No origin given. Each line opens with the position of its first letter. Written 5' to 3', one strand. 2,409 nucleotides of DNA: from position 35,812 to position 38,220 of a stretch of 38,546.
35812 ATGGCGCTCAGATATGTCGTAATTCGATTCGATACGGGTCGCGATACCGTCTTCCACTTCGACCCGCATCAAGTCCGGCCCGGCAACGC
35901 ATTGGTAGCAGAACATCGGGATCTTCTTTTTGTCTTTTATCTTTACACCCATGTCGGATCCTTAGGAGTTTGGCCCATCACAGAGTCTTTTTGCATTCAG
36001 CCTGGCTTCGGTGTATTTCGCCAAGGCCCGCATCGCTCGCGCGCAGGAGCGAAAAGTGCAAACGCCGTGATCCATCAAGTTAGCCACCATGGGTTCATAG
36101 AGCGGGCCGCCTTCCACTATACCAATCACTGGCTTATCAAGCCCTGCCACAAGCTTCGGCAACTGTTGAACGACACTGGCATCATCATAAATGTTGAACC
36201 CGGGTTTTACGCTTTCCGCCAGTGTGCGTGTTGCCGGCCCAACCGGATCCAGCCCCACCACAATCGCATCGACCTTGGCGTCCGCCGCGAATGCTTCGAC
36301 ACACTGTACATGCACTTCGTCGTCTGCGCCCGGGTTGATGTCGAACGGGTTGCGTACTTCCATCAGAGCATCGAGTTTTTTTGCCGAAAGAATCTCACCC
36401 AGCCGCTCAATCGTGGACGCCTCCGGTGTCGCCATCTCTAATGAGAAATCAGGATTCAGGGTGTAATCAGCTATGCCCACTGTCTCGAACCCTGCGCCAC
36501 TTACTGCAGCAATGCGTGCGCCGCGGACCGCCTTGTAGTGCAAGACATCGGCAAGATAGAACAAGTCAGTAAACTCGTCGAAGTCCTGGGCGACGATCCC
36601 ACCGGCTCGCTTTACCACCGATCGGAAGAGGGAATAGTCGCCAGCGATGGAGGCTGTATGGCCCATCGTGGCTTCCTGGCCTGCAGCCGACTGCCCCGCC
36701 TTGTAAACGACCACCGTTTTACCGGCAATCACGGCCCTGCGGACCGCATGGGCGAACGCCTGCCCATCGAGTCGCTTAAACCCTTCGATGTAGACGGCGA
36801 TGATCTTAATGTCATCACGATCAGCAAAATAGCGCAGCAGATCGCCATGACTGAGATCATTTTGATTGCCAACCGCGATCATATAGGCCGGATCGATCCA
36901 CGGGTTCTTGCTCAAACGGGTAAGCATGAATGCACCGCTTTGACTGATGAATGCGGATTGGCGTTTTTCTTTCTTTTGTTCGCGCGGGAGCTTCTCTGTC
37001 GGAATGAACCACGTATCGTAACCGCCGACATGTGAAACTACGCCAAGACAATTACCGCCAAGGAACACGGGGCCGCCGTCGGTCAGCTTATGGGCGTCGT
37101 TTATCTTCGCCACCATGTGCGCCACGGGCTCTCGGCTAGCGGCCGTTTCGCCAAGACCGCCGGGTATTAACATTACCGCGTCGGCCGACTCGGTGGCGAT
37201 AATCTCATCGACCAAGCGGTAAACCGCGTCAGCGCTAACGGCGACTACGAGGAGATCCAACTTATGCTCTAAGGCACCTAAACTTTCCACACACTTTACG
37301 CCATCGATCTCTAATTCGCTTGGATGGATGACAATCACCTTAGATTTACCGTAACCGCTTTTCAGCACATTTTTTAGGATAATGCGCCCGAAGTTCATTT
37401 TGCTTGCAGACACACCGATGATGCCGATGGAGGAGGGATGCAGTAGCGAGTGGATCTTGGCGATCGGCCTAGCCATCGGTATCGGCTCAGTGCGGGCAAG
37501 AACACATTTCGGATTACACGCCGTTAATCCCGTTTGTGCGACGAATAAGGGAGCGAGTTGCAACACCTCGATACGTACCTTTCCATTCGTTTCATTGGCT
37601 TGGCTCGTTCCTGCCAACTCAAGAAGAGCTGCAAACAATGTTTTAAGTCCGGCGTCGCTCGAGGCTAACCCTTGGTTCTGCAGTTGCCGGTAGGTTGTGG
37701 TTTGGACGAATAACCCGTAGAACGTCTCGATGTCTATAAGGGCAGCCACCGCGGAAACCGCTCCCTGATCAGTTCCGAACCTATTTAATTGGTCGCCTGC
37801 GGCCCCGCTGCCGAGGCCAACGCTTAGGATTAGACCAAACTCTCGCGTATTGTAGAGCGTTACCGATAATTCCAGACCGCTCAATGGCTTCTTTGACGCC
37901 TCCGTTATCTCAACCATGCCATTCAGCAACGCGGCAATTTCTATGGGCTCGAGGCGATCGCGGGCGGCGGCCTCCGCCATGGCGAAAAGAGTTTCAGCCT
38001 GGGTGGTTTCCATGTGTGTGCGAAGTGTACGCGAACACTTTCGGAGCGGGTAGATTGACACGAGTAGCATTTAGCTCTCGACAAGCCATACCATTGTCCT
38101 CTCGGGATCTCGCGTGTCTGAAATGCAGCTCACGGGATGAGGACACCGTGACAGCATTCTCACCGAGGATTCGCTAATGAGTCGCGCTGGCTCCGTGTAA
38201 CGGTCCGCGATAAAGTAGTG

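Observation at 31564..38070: Candidate undescribed acyl-CoA-linked molybdoenzyme module (PadBCD-like but re-wired)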

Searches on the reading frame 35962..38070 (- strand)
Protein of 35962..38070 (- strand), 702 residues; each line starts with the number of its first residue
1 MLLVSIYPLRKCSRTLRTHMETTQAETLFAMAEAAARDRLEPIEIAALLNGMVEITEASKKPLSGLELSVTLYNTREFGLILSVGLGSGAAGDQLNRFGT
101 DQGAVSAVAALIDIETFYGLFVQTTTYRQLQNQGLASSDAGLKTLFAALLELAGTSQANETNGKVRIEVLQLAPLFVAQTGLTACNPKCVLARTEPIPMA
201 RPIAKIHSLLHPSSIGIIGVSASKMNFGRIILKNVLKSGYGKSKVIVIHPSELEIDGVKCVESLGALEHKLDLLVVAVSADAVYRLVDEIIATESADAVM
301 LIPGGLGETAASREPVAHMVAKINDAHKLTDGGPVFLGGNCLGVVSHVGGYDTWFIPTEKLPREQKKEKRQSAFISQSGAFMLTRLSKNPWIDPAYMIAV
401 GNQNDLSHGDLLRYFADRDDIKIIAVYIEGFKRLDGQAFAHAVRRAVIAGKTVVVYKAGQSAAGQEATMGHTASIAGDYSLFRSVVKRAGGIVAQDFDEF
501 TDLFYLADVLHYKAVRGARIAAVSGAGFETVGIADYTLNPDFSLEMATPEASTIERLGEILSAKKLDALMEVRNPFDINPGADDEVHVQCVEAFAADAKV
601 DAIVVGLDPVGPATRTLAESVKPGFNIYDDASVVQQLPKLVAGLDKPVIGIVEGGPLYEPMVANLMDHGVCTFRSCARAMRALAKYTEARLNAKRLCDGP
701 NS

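Call 3: search_protein_families(library=pfam, proteins=[window:35962-38070:-], max_evalue=0.01)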
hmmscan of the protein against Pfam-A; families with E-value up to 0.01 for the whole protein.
window:35962-38070:- (702 aa): 2 families
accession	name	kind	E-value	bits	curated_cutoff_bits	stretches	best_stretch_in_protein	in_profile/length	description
PF13607.11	Succ_CoA_lig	-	7.3e-36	123.4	27.4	1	371-504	3-135/138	Succinyl-CoA ligase like flavodoxin domain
PF13380.12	CoA_binding_2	-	2e-14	54.4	22.8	1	214-344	2-113/116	CoA binding domain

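Call 4: search_protein_families(library=ncbifam, proteins=[window:35962-38070:-], max_evalue=0.01)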
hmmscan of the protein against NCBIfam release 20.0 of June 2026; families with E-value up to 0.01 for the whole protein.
window:35962-38070:- (702 aa): 4 families
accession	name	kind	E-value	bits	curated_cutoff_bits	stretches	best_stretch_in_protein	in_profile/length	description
TIGR02717.1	AcCoA-syn-alpha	equivalog_domain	2.1e-62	211.3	567.15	1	207-687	2-444/447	acetate--CoA ligase alpha subunit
NF045494.1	AcCoALig_Archglob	equivalog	1e-53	182.8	1200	1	164-607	178-595/665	acetate--CoA ligase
NF045492.1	HydPropCoALig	equivalog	4.4e-46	157.5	1300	1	166-681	204-688/700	3-hydroxypropionate--CoA ligase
NF045493.1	HydDutCoALig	equivalog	3.7e-27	95.2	1300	1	208-606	5-381/698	4-hydroxybutyrate--CoA ligase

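Call 8: search_solved_structures(query=window:35962-38070:-, max_evalue=0.001)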
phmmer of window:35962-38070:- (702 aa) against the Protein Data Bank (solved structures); distinct sequences matched with E-value up to 0.001: 8.
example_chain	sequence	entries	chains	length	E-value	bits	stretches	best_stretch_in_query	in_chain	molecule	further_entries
2csu_A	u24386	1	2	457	5.7e-36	127.3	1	210-606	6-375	457aa long hypothetical protein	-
9y43_A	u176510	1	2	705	1.1e-35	126.4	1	196-601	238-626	3-hydroxypropionate--CoA ligase [ADP-forming]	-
4xyl_A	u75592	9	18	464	1.2e-29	106.5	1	207-683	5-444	alpha subunit of Acyl-CoA synthetase (NDP forming) | Acyl-CoA synthetase (NDP forming) | alpha subunit of acetyl-CoA synthetase (NDP forming)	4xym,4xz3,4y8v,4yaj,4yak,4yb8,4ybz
7cm9_A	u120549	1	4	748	3.6e-23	85.1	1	215-688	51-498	DMSP lyase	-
8wzu_A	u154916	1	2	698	3.8e-17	65.2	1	209-531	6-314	4-hydroxybutyrate--CoA ligase [ADP-forming]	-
9isq_A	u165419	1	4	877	5.3e-17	64.7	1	207-615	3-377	Protein acetyltransferase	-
9it0_A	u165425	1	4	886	5.7e-17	64.6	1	206-615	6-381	Protein acetyltransferase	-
1y81_A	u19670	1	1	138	2.8e-05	25.9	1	214-289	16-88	conserved hypothetical protein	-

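Call 20: find_homologous_proteins(query=window:35962-38070:-, max_evalue=1e-10)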
Query window:35962-38070:- (702 aa): 2889 proteins with E <= 1e-10 among 8000 candidates; the best 120 are listed.
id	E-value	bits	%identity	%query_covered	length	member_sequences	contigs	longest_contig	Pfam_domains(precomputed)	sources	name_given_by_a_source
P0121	0.0e+0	1503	100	97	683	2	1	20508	PF13607.12,PF13380.13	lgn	-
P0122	0.0e+0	1412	94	97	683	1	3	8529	PF13607.12,PF13380.13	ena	-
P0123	1.1e-248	845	57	98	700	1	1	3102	PF13607.12,PF13380.13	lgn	-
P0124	6.8e-248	843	58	96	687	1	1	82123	PF13607.12,PF13380.13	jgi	jgi:acetate---CoA ligase (ADP-forming)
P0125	7.0e-242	823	57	97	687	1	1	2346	PF13607.12,PF13380.13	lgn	-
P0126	1.7e-239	815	56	96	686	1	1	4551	PF13607.12,PF13380.13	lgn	-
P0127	5.2e-239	813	55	96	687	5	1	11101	PF13607.12,PF13380.13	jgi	jgi:acetate---CoA ligase (ADP-forming)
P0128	2.6e-238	811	58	92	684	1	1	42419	PF13607.12,PF13380.13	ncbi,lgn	-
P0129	8.6e-238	809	55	96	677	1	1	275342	PF13607.12,PF13549.12,PF13380.13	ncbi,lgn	-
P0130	2.7e-237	807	58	92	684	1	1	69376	PF13607.12,PF13380.13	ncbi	-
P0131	1.0e-236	806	56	95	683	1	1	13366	PF13607.12,PF13380.13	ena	-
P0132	1.8e-236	805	56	95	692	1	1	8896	PF13607.12,PF13380.13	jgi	-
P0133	2.7e-236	804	56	94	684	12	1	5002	PF13607.12,PF13380.13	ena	-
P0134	1.8e-235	802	58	90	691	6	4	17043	PF13607.12,PF13380.13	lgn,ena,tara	tara:strand:+ start:1983 stop:4058 length:2076 start_codon:yes stop_codon:yes gene_type:complete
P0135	2.1e-235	801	58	91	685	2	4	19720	PF13607.12,PF13380.13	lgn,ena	-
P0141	1.5e-232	792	55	97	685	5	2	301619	PF13607.12,PF13380.13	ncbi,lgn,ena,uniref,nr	ncbi:CoA-binding protein [Sedimenticola selenatireducens]|uniref:CoA-binding protein n=1 Tax=Sedimen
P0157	6.9e-228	776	57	90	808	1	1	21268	PF13607.12,PF13549.12,PF13380.13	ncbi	-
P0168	2.9e-226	771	54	98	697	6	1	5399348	PF13607.12,PF13380.13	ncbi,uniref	ncbi:CoA-binding protein [Amphritea sp. HPY]|uniref:CoA-binding protein n=1 Tax=Amphritea sp. HPY Ta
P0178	2.3e-225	768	54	97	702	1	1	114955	PF13607.12,PF13380.13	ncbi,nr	ncbi:MAG: CoA-binding protein [Sulfuritalea sp.]|nr:CoA-binding protein [Sulfuritalea sp.]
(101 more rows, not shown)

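Call 22: find_encoding_contigs(protein=P0141, flank=10000, max_places=1)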
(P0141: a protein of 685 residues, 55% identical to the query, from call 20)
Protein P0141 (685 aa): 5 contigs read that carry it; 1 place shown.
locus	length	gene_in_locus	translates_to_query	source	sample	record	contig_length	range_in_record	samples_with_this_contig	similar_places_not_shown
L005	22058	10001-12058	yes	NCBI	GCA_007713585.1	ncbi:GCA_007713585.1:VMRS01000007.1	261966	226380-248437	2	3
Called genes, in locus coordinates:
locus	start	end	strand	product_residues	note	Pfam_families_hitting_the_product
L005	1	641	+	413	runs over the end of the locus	PF01855:POR_N, PF17147:PFOR_II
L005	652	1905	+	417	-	PF01266:DAO (faint), PF07992:Pyr_redox_2, PF13738:Pyr_redox_3 (faint), PF03486:HI0933_like (faint), PF13454:NAD_binding_9 (faint), PF00070:Pyr_redox, PF18267:Rubredoxin_C (weak)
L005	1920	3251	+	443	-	PF12837:Fer4_6 (faint), PF12838:Fer4_7 (faint), PF13187:Fer4_9 (faint), PF13237:Fer4_10 (faint), PF13247:Fer4_11, PF02775:TPP_enzyme_C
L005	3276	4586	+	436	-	PF00501:AMP-binding, PF14535:AMP-binding_C_2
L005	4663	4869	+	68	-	-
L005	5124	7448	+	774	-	PF02730:AFOR_N, PF01314:AFOR_C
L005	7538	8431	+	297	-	PF01381:HTH_3, PF13560:HTH_31, PF01202:SKI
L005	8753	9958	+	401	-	PF00108:Thiolase_N, PF00109:ketoacyl-synt (weak), PF02803:Thiolase_C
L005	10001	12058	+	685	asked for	PF13380:CoA_binding_2, PF13607:Succ_CoA_lig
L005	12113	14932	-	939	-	PF08376:NIT (faint), PF00990:GGDEF, PF00563:EAL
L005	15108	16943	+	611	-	PF08447:PAS_3 (weak), PF08447:PAS_3, PF00989:PAS, PF13188:PAS_8 (weak), PF13426:PAS_9, PF00989:PAS, PF13188:PAS_8, PF13426:PAS_9, +2 more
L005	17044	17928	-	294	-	PF02517:Rce1-like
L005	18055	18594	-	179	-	PF14358:DUF4405 (weak)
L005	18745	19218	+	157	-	-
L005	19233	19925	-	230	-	-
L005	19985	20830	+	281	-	PF02146:SIR2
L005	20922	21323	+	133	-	-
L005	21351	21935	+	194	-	PF07638:Sigma70_ECF (weak), PF08281:Sigma70_r4_2, PF04545:Sigma70_r4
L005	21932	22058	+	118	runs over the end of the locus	-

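Call 23: find_encoding_contigs(protein=P0168, flank=10000, max_places=1)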
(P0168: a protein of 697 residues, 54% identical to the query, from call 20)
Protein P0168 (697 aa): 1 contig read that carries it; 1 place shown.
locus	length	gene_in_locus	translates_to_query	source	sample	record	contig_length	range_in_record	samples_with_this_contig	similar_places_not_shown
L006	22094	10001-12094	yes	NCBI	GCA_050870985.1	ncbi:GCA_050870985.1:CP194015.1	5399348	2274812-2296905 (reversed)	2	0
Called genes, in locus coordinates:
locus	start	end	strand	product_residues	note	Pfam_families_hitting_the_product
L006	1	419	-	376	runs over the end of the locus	PF00378:ECH_1, PF16113:ECH_2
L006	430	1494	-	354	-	PF08240:ADH_N, PF01262:AlaDh_PNT_C (weak), PF00107:ADH_zinc_N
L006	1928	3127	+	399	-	PF02771:Acyl-CoA_dh_N, PF02770:Acyl-CoA_dh_M, PF00441:Acyl-CoA_dh_1, PF08028:Acyl-CoA_dh_2 (weak)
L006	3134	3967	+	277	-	PF12146:Hydrolase_4 (weak), PF00561:Abhydrolase_1, PF12697:Abhydrolase_6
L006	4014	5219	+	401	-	PF00108:Thiolase_N, PF00109:ketoacyl-synt (weak), PF02803:Thiolase_C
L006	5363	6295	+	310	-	PF13560:HTH_31 (weak), PF01381:HTH_3, PF01202:SKI, PF13238:AAA_18 (weak), PF13671:AAA_33 (weak)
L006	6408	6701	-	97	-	PF12849:PBP_like_2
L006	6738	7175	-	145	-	PF01814:Hemerythrin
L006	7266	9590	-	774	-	PF02730:AFOR_N, PF01314:AFOR_C, PF02597:ThiS (weak)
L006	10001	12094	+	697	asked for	PF13380:CoA_binding_2, PF13607:Succ_CoA_lig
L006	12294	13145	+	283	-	PF02737:3HCDH_N, PF00725:3HCDH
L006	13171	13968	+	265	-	PF00378:ECH_1, PF16113:ECH_2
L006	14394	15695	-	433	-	PF00501:AMP-binding, PF14535:AMP-binding_C_2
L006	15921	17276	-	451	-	PF00037:Fer4 (faint), PF12837:Fer4_6 (weak), PF12838:Fer4_7 (faint), PF13187:Fer4_9 (faint), PF13237:Fer4_10 (weak), PF13247:Fer4_11, PF02775:TPP_enzyme_C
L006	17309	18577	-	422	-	PF01266:DAO (faint), PF07992:Pyr_redox_2, PF03486:HI0933_like (faint), PF13454:NAD_binding_9 (faint), PF13738:Pyr_redox_3 (weak), PF00070:Pyr_redox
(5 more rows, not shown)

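Call 24: find_encoding_contigs(protein=P0178, flank=10000, max_places=1)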
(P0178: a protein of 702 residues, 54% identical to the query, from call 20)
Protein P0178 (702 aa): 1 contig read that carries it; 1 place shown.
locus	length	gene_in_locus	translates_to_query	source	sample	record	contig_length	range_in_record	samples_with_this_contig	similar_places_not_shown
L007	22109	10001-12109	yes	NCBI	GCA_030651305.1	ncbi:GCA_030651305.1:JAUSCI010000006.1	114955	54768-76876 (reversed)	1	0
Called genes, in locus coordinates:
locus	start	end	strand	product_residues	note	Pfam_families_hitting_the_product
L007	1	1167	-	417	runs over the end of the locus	PF01266:DAO (faint), PF07992:Pyr_redox_2, PF03486:HI0933_like (faint), PF13738:Pyr_redox_3, PF00070:Pyr_redox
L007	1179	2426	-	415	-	PF01855:POR_N, PF17147:PFOR_II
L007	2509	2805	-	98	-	PF12837:Fer4_6 (faint), PF12838:Fer4_7 (faint), PF13237:Fer4_10 (faint), PF12797:Fer4_2 (faint), PF14697:Fer4_21, PF00037:Fer4 (weak)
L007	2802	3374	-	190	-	PF01558:POR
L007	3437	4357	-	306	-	PF04976:DmsC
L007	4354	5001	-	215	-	PF13237:Fer4_10 (faint), PF13187:Fer4_9 (weak), PF13247:Fer4_11, PF12838:Fer4_7 (weak), PF25160:LdpA_Fe-S-bd (weak), PF12797:Fer4_2 (weak), PF00037:Fer4, PF12837:Fer4_6 (weak), +3 more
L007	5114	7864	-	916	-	PF00384:Molybdopterin, PF01568:Molydop_binding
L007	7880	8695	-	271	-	PF02634:FdhD-NarQ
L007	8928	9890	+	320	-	PF07848:PaaX, PF20803:PaaX_M, PF08223:PaaX_C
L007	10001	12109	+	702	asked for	PF13380:CoA_binding_2, PF13607:Succ_CoA_lig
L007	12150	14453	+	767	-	PF13549:ATP-grasp_5, PF13380:CoA_binding_2, PF13607:Succ_CoA_lig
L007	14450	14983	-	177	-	PF01327:Pep_deformylase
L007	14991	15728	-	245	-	PF01048:PNP_UDP_1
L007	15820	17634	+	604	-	PF00009:GTP_EFTU, PF01926:MMR_HSR1 (faint), PF22042:EF-G_D2, PF03144:GTP_EFTU_D2, PF14492:EFG_III (faint), PF00679:EFG_C, PF21018:BipA_C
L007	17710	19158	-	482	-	PF04326:SLFN_AlbA_2, PF13749:HATPase_c_4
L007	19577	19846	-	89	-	PF14384:BrnA_antitoxin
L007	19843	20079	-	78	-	PF04365:BrnT_toxin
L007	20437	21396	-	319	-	-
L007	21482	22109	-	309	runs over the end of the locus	PF14022:DUF4238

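Call 42: find_related_loci(query=window:35962-38070:-, collection=metagenome_contigs, flank=10000)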
Query window:35962-38070:- (702 aa) in metagenome_contigs; peptide patterns used: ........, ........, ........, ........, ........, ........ (x = any residue, [..] = any of these).
81 stretches matched a pattern; 29 encode a relative of the query (tblastn E <= 1e-3); 29 distinct loci.
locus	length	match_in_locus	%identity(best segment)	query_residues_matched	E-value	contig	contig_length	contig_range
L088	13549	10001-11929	57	52-696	0e+0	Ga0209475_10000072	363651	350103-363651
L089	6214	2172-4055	58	65-695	0e+0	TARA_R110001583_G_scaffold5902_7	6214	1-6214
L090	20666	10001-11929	58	52-696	0e+0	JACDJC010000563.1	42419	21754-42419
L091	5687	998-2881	58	65-695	0e+0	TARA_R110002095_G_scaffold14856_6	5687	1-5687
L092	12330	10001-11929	58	52-696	0e+0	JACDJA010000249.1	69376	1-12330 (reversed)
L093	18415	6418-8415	54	40-698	0e+0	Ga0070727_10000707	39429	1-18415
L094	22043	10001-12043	55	15-696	0e+0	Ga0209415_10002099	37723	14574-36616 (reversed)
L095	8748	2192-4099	55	65-696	0e+0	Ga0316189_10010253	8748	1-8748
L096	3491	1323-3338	52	26-693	0e+0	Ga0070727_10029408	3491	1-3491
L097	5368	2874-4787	55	65-698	0e+0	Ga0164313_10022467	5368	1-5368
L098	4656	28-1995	54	18-696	0e+0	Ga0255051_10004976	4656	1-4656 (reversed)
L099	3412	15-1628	62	159-696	0e+0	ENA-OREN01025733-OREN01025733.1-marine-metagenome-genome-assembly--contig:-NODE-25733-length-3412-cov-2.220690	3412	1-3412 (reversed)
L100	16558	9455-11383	55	28-693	0e+0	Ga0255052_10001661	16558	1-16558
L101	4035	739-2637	54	68-696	0e+0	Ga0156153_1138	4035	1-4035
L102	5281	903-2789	55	68-696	0e+0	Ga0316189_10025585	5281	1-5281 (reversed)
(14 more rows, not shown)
